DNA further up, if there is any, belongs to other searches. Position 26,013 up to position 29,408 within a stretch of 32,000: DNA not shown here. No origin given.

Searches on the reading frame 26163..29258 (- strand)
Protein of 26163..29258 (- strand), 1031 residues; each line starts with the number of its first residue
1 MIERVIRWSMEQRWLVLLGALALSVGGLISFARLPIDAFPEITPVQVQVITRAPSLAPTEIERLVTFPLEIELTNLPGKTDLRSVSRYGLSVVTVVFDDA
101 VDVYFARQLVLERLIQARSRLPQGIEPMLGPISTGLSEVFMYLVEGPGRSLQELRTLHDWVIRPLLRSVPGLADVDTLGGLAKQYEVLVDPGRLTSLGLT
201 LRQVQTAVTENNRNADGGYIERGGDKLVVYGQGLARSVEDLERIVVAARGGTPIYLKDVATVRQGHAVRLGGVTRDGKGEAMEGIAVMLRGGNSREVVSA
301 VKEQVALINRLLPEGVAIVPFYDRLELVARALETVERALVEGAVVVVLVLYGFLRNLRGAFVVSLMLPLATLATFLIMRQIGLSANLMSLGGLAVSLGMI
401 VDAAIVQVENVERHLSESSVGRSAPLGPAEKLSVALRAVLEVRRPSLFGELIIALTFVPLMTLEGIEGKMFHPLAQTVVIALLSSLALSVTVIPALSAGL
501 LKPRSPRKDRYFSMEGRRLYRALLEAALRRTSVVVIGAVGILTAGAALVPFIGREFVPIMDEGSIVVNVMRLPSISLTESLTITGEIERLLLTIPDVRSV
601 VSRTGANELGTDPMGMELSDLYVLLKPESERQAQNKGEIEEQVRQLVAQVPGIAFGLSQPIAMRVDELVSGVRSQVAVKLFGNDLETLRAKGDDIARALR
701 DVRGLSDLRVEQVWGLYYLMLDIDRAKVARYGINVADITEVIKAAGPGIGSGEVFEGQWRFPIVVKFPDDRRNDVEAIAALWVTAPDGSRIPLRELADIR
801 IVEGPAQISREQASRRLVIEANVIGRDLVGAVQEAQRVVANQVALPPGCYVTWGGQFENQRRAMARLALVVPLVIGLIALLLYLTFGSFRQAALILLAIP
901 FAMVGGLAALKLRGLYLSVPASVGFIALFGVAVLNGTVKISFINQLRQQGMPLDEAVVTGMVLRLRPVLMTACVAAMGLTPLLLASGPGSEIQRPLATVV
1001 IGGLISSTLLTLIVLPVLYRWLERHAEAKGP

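Call 16: search_protein_families(library=pfam, proteins=[window:26163-29258:-], max_evalue=0.001)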
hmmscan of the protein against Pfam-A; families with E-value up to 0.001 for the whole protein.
window:26163-29258:- (1031 aa): 1 family
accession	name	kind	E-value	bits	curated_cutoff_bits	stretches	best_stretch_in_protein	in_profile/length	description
PF00873.25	ACR_tran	-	6.2e-286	951.6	28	1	6-1022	2-1020/1021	AcrB/AcrD/AcrF family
